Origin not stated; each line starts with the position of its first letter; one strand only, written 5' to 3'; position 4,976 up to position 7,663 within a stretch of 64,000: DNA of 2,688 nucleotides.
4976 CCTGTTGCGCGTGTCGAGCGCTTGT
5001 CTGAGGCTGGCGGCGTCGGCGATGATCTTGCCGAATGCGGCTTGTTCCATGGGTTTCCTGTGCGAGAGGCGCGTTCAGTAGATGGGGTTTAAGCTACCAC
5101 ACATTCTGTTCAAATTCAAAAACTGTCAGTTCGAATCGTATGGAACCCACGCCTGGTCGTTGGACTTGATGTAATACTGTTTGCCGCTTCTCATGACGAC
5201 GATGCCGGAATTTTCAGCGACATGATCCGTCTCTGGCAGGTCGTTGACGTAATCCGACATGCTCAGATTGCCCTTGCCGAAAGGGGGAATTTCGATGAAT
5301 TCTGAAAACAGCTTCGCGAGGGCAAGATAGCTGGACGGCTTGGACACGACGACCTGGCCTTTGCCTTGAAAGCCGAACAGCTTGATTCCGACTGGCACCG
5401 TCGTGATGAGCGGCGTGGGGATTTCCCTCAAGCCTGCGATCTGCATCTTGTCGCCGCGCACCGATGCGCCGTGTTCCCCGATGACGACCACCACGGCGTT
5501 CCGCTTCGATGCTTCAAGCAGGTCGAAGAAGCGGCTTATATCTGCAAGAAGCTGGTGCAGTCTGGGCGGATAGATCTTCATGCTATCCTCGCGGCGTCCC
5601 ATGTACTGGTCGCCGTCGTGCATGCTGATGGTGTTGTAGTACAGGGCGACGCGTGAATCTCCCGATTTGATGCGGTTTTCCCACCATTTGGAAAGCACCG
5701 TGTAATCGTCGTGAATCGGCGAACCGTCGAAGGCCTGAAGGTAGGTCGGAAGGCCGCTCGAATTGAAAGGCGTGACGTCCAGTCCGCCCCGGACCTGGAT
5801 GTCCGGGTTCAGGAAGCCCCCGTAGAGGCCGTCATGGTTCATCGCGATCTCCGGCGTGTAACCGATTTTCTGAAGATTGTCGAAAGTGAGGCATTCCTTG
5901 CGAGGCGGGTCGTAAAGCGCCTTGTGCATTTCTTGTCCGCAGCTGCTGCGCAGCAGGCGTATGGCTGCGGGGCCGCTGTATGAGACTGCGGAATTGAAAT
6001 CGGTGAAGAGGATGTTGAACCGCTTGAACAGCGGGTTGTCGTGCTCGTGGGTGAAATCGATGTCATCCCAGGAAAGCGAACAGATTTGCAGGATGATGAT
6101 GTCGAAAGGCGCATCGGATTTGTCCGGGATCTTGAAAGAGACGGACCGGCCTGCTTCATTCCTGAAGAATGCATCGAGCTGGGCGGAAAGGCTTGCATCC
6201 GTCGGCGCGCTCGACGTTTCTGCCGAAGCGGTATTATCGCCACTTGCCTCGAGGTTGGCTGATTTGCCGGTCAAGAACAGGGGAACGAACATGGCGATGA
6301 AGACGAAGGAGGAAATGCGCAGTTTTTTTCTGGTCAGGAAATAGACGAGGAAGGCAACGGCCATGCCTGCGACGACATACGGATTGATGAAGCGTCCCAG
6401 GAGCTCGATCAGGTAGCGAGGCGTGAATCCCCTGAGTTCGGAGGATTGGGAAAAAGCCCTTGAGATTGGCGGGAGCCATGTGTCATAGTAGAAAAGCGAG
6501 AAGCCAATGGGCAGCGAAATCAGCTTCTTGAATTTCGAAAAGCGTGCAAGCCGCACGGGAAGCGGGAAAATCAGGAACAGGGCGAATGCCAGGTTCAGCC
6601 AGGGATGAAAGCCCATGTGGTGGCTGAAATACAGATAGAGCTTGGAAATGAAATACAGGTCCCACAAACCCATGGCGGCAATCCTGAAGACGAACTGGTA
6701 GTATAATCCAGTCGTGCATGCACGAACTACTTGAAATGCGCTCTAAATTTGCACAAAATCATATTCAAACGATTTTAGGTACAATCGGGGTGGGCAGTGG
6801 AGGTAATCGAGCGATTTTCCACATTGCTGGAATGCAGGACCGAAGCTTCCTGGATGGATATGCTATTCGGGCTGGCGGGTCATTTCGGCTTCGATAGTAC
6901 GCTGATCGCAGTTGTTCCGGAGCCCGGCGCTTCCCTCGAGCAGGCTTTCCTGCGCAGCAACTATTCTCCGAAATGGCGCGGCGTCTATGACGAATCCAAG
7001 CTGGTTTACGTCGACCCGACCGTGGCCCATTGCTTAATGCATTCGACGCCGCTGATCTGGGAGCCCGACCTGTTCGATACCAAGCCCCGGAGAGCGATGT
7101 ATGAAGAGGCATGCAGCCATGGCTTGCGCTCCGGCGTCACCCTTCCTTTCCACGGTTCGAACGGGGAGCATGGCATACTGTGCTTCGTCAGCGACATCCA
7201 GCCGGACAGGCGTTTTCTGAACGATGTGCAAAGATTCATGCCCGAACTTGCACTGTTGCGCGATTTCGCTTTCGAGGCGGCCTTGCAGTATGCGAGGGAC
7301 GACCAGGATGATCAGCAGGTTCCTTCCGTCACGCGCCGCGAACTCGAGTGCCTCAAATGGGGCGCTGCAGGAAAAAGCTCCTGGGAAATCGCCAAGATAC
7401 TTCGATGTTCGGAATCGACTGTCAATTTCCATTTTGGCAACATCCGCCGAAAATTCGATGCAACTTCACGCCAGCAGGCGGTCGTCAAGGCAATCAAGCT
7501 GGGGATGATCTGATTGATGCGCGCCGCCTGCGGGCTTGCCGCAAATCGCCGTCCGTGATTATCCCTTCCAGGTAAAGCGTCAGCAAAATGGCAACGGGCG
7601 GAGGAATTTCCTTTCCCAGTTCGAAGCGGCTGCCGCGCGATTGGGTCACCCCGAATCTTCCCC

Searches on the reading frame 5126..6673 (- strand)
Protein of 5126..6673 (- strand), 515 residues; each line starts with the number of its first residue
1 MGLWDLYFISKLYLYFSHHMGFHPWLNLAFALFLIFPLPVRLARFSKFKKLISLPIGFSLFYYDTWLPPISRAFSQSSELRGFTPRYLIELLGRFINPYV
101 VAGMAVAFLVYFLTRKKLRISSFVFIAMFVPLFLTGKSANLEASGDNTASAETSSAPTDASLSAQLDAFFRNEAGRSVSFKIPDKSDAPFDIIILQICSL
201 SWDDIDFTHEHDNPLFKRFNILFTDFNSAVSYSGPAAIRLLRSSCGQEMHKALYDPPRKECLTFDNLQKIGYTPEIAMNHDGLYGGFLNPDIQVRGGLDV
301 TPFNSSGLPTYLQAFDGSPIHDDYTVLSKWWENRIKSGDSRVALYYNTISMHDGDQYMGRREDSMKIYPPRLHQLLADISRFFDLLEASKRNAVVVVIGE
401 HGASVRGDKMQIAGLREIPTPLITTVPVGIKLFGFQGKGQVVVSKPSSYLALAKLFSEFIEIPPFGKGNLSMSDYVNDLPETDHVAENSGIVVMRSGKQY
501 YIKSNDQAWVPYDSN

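Call 66: search_protein_families(library=pfam, proteins=[window:5126-6673:-], max_evalue=0.00001)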
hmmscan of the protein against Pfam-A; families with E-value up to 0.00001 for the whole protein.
window:5126-6673:- (515 aa): 1 family
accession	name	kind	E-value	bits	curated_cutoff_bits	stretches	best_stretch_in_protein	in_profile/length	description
PF11658.13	CBP_BcsG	-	8.4e-179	595.8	24.8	1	4-509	1-516/516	Cellulose biosynthesis protein BcsG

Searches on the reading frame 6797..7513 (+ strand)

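Call 66: search_protein_families(library=pfam, proteins=[window:6797-7513:+], max_evalue=0.00001)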
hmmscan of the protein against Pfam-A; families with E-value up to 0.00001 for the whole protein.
window:6797-7513:+ (238 aa): 2 families
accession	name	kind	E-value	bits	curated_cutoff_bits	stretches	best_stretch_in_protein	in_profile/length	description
PF03472.21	Autoind_bind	-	8.1e-31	107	23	1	16-161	2-148/149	Autoinducer binding domain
PF00196.25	GerE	-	3.7e-20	71.7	23.5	1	177-232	2-57/57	Bacterial regulatory proteins, luxR family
